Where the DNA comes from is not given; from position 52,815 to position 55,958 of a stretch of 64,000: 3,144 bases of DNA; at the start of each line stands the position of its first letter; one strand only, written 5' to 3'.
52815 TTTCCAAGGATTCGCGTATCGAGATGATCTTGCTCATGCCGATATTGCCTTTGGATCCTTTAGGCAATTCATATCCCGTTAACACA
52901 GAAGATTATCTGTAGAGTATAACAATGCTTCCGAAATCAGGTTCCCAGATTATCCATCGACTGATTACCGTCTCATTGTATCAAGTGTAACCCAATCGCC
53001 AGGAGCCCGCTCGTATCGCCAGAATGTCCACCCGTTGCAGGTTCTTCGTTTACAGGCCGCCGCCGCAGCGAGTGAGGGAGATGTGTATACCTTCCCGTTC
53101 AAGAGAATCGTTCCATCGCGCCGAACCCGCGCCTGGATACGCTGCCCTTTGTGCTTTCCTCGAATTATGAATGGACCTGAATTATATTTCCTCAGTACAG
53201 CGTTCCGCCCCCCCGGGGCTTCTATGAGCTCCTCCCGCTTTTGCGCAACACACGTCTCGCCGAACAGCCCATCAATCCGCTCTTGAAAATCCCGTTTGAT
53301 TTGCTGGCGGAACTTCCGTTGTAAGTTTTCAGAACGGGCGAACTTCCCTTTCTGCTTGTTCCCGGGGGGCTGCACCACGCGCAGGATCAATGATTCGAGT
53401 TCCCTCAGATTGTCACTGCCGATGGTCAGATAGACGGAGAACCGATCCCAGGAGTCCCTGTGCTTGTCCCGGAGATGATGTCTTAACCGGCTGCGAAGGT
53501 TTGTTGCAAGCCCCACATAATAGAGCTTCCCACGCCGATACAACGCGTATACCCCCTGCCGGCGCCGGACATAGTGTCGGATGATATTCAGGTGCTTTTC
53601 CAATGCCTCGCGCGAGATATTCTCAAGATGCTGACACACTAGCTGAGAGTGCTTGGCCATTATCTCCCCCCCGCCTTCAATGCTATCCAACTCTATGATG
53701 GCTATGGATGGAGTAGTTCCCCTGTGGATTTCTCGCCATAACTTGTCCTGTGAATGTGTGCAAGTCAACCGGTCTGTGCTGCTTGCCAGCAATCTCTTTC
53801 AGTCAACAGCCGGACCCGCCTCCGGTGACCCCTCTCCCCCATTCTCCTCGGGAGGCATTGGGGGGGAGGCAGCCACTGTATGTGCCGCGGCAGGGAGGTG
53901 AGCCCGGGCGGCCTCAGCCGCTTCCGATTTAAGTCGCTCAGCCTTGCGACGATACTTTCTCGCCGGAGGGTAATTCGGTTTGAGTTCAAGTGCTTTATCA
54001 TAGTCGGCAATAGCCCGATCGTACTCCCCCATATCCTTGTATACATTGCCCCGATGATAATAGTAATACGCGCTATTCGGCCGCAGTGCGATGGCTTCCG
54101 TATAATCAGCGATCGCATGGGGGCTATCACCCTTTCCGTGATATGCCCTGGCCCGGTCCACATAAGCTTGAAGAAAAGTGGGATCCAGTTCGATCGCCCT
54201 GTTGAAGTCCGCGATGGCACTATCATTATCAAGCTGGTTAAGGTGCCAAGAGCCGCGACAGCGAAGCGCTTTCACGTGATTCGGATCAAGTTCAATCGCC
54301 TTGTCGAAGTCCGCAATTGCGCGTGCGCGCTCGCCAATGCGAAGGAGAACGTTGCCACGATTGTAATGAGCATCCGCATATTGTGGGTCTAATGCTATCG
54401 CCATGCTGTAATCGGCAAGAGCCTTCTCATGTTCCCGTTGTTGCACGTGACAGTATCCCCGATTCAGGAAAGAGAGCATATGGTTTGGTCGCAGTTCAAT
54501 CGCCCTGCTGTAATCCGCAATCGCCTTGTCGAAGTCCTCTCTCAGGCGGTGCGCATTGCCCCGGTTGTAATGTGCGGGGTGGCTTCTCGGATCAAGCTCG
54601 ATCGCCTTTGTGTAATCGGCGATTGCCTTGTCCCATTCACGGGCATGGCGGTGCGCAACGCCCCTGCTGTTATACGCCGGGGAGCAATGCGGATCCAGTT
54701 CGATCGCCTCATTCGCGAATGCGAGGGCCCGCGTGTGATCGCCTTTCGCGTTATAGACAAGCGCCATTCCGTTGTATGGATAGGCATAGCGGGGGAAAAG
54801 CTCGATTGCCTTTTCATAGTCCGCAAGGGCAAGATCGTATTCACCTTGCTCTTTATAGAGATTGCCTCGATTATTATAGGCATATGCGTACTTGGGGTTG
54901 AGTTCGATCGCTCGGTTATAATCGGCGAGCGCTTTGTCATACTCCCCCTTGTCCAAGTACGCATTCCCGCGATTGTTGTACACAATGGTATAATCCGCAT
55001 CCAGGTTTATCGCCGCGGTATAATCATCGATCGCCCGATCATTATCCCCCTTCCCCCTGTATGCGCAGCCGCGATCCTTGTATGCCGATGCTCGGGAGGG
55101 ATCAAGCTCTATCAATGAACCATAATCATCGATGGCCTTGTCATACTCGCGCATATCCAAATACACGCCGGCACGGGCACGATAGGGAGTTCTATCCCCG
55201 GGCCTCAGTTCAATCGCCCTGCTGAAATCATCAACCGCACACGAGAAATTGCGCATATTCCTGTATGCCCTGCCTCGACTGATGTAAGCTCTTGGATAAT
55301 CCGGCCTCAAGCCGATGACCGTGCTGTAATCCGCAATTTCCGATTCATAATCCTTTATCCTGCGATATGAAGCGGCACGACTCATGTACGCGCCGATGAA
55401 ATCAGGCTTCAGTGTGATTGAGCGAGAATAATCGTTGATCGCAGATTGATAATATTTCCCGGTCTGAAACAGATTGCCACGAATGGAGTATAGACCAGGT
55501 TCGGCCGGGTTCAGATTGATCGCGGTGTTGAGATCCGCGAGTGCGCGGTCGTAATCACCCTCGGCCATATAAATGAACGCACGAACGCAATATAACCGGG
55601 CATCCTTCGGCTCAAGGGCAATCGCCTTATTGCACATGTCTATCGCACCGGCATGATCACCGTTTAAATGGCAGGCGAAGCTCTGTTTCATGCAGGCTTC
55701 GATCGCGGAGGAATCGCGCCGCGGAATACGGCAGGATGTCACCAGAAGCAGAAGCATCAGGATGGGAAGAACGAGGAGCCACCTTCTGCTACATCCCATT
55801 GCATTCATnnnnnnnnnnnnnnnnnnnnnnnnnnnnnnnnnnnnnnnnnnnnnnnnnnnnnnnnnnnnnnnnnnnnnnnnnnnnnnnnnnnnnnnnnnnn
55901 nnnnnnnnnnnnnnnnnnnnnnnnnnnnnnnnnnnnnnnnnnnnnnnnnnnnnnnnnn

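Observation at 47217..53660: Defence island: RelA/SpoT-domain (toxSAS/CapRel-like) gene, DUF3800 gene, type IIG R-M enzyme and GIY-YIG nuclease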

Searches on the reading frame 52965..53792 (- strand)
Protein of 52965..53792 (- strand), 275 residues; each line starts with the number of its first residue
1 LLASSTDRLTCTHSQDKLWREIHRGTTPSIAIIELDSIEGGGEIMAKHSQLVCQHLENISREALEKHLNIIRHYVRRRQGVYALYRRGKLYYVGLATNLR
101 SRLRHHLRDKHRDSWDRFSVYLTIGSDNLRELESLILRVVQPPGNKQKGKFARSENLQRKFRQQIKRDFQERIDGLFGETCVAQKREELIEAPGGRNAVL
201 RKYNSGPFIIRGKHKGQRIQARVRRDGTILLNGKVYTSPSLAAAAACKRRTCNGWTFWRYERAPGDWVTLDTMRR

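Call 3: search_protein_families(library=pfam, proteins=[window:52965-53792:-], max_evalue=0.01)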
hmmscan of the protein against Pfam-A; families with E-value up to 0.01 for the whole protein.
window:52965-53792:- (275 aa): 4 families
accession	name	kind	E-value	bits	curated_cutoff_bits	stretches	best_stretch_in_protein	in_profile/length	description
PF18755.6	RAMA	-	4.2e-14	52.8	35.2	1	213-274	40-98/107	Restriction Enzyme Adenine Methylase Associated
PF01541.30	GIY-YIG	-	0.00019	22.1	22.6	1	80-112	3-36/78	GIY-YIG catalytic domain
PF14267.11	DUF4357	-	0.00056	20.2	38.4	1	234-259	23-47/54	Domain of unknown function (DUF4357)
PF20815.3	GIY_YIG_2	-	0.0018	18.7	22.4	0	86-112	29-57/153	GIY-YIG catalytic domain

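Call 4: search_protein_families(library=padloc, proteins=[window:52965-53792:-], max_evalue=0.01)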
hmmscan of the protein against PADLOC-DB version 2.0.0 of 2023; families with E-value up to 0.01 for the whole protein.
window:52965-53792:- (275 aa): 7 families
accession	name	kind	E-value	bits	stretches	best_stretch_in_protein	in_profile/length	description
PDLC04921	PDC-S14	-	1.1e-16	58.9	2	215-275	210-269/280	-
PDLC04925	PDC-S14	-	1.1e-08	32.5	2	76-122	60-109/301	-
PDLC04923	PDC-S14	-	1.2e-07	29.2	1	77-123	69-119/320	-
PDLC00327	PtuB1|PtuB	-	3.4e-06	24.5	1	203-261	313-371/391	Unknown function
PDLC03216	MTase_II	-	7.2e-06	23.2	1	215-274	298-355/364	Type II methyltransferase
PDLC03738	oMTase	-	1.7e-05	21.7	1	215-274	308-365/376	orphan methyltransferase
PDLC04922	PDC-S14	-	0.0095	13.2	0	78-118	49-86/305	-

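Call 5: search_protein_families(library=ncbifam, proteins=[window:52965-53792:-], max_evalue=1)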
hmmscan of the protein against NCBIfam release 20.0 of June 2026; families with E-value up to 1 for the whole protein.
window:52965-53792:- (275 aa): 7 families
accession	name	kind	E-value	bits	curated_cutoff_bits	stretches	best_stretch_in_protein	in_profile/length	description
NF050803.1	DnaMtaseCcrMCaul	equivalog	6.7e-08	31.8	830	1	215-274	290-347/350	adenine-specific DNA-methyltransferase CcrM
NF011261.0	PRK14667.1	equivalog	0.00014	20.5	818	1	68-117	7-55/567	excinuclease ABC subunit C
NF005906.0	PRK07883.1-4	equivalog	0.0013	17.1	495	1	65-111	198-249/563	DEDD exonuclease domain-containing protein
TIGR01453.1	grpIintron_endo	subfamily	0.024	14.7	56.05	1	79-113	2-37/215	group I intron endonuclease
NF007833.0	PRK10545.1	equivalog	0.024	13.8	367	1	65-155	21-117/289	excinuclease Cho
TIGR00194.1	uvrC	equivalog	0.034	12.8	285.45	1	77-111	10-45/574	excinuclease ABC subunit UvrC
NF011264.0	PRK14670.1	equivalog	0.11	10.7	1021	1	75-111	15-52/602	excinuclease ABC subunit C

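Call 77: find_homologous_proteins(query=window:52965-53660:-)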
Query window:52965-53660:- (231 aa): 3811 proteins with E <= 0.001 among 4148 candidates; the best 120 are listed.
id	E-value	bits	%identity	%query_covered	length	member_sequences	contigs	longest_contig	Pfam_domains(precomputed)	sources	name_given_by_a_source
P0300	1.2e-152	524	100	100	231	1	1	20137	PF18755.7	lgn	-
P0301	1.1e-107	377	71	100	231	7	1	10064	PF18755.7,PF01541.31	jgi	jgi:predicted GIY-YIG superfamily endonuclease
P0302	2.5e-102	359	68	100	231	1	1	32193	PF18755.7,PF01541.31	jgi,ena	-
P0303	2.7e-102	359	69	100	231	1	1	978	PF18755.7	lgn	-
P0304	1.5e-101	357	69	100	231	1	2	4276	PF18755.7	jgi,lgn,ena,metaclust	metaclust:\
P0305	6.3e-101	355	69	100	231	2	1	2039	PF18755.7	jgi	-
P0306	1.7e-100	353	68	100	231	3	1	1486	PF18755.7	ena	-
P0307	2.0e-100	353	67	100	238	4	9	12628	PF18755.7,PF01541.31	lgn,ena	-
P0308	2.4e-100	353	69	100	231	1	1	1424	PF18755.7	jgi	jgi:hypothetical protein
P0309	2.4e-100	353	70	100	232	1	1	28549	PF18755.7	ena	-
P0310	2.7e-100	353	69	100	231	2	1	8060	PF18755.7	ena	-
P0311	7.9e-100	351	69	100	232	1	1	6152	PF18755.7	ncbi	-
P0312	1.0e-99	351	68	100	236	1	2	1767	PF18755.7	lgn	-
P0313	1.6e-99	350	67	99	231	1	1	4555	PF18755.7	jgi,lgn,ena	-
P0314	3.1e-99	349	68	100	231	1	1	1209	PF18755.7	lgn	-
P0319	1.7e-98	347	68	100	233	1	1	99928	PF18755.7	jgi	jgi:hypothetical protein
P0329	7.0e-97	341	66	100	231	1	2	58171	PF18755.7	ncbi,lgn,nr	ncbi:MAG: GIY-YIG nuclease family protein [Kiritimatiellae bacterium]|nr:GIY-YIG nuclease family pro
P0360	2.0e-93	330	63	100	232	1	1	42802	PF18755.7,PF01541.31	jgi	jgi:predicted GIY-YIG superfamily endonuclease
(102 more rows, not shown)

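Call 78: find_encoding_contigs(protein=P0302, flank=5000, max_places=1)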
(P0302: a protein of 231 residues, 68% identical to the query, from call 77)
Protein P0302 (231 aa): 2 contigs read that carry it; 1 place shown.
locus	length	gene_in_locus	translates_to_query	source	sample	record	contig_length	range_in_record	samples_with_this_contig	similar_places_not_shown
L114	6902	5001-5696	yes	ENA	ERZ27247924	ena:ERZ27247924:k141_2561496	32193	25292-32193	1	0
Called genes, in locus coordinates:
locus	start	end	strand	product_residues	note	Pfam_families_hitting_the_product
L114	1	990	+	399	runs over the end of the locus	-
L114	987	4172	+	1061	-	PF04313:HSDR_N, PF04851:ResIII, PF18766:SWI2_SNF2, PF22679:T1R_D3-like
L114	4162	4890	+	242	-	PF01863:YgjP-like, PF10263:SprT-like (weak)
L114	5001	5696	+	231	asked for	PF01541:GIY-YIG (faint), PF18755:RAMA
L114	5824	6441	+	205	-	-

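Call 79: find_encoding_contigs(protein=P0319, flank=5000, max_places=1)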
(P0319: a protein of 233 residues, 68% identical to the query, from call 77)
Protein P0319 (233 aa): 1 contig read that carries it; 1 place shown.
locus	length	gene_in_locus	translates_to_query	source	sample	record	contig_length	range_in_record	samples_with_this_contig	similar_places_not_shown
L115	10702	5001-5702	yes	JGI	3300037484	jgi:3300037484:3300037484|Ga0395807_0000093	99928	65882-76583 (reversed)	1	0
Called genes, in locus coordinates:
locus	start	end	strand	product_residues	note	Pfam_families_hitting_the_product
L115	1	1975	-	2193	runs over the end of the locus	PF17210:SdrD_B, PF00082:Peptidase_S8, PF07691:PA14, PF22544:HYDIN_VesB_CFA65-like_Ig, PF07691:PA14, PF18998:Flg_new_2, PF07691:PA14, PF18998:Flg_new_2, +6 more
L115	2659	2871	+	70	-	-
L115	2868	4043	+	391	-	PF17761:DUF1016_N, PF06250:YhcG_C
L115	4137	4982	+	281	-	-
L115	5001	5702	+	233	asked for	PF18755:RAMA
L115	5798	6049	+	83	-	PF02604:PhdYeFM_antitox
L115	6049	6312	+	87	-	PF05016:ParE_toxin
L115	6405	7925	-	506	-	PF20604:DUF6798 (weak)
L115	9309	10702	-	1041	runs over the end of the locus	PF13734:Inhibitor_I69, PF01640:Peptidase_C10, PF22902:NOMO1-like_9th (weak), PF13620:CarboxypepD_reg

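Call 80: find_encoding_contigs(protein=P0329, flank=5000, max_places=1)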
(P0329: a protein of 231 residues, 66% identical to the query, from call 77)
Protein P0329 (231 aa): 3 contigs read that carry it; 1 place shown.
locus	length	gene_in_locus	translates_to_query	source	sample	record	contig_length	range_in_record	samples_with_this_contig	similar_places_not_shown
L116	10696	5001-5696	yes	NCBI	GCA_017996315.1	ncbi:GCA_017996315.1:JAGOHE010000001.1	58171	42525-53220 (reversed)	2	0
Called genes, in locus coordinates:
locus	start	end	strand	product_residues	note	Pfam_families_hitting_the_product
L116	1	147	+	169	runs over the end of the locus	PF04542:Sigma70_r2, PF08281:Sigma70_r4_2, PF04545:Sigma70_r4 (weak)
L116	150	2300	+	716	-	PF12450:vWF_A, PF00092:VWA, PF13519:VWA_2, PF13768:VWA_3, PF12034:YfbK_C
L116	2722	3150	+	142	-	-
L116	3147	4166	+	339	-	PF13310:Virulence_RhuM, PF02661:Fic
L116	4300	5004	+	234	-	PF00075:RNase_H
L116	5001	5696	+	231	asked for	PF18755:RAMA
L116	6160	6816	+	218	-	PF01475:FUR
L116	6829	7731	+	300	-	PF05201:GlutR_N, PF01488:Shikimate_DH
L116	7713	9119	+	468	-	PF01379:Porphobil_deam, PF02602:HEM4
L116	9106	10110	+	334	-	PF00490:ALAD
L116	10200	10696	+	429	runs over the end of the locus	PF00202:Aminotran_3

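Call 81: find_encoding_contigs(protein=P0360, flank=5000, max_places=1)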
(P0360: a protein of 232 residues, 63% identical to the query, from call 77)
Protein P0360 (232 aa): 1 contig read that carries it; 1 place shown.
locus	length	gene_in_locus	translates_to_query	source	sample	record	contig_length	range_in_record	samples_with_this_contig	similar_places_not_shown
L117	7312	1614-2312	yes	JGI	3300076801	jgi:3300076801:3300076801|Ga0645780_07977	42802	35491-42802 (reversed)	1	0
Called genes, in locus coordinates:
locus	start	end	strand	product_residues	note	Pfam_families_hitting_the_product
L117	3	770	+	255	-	?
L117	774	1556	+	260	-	PF13091:PLDc_2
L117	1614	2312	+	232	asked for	PF01541:GIY-YIG (weak), PF18755:RAMA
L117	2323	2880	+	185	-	-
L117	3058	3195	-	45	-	-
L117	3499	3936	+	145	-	-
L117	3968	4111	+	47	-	-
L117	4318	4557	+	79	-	-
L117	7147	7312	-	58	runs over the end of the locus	-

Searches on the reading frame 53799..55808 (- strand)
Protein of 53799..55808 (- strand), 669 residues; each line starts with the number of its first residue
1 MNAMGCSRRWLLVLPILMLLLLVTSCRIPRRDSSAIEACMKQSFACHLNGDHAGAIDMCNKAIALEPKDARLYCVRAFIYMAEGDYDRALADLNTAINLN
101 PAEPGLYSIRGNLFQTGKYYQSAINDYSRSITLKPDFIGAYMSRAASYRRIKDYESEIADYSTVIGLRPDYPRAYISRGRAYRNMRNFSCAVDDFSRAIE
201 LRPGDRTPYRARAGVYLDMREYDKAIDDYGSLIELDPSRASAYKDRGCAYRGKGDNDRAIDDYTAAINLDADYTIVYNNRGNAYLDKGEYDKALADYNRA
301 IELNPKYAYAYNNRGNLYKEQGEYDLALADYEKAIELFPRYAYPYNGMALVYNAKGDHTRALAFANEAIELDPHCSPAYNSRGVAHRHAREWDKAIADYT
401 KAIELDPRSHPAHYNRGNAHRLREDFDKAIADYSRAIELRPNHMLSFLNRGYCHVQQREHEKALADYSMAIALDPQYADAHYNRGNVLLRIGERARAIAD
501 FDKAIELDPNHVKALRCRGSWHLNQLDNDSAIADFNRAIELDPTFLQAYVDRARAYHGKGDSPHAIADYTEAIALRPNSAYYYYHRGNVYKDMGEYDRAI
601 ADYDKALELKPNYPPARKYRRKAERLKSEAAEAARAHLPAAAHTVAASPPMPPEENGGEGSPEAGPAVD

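Call 3: search_protein_families(library=pfam, proteins=[window:53799-55808:-], max_evalue=0.01)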
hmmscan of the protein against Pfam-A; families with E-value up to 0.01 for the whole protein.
window:53799-55808:- (669 aa): 27 families (the best 25 are shown)
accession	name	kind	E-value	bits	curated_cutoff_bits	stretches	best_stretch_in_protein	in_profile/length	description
PF00515.34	TPR_1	-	9.9e-130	418.1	27.8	14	276-307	3-34/34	Tetratricopeptide repeat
PF07719.23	TPR_2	-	4e-105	335.8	27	11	276-307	3-34/34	Tetratricopeptide repeat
PF13414.12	TPR_11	-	4.3e-104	340.4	26.8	12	281-322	1-42/42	TPR repeat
PF13181.12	TPR_8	-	6.5e-89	285.1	25.7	8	581-613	2-34/34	Tetratricopeptide repeat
PF13431.12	TPR_17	-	8.4e-72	232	24.4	8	297-328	2-33/34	Tetratricopeptide repeat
PF13432.12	TPR_16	-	1.6e-68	227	32.7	12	280-340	3-63/65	Tetratricopeptide repeat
PF13371.12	TPR_9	-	3.7e-56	187.5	35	9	452-516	3-67/73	Tetratricopeptide repeat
PF13428.12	TPR_14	-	4.7e-44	144.7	23.5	2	280-315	7-42/44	Tetratricopeptide repeat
PF13424.12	TPR_12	-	2.9e-43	146.4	30.1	6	275-339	4-76/77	Tetratricopeptide repeat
PF14559.12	TPR_19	-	3.3e-31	107.9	25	4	49-107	4-62/68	Tetratricopeptide repeat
PF13174.12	TPR_6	-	1.4e-30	104.3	26.3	0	314-339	6-31/33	Tetratricopeptide repeat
PF12569.14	NatA_aux_su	-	3e-19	69.8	33.3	0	444-508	194-256/515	N-terminal acetyltransferase A, auxiliary subunit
PF13176.12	TPR_7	-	3.1e-18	64.7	27.9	0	587-611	6-30/36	Tetratricopeptide repeat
PF13429.12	TPR_15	-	3.5e-17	63.2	26.2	1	543-616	110-182/280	Tetratricopeptide repeat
PF13374.12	TPR_10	-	7.4e-14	51.7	27.5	1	308-337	2-31/42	Tetratricopeptide repeat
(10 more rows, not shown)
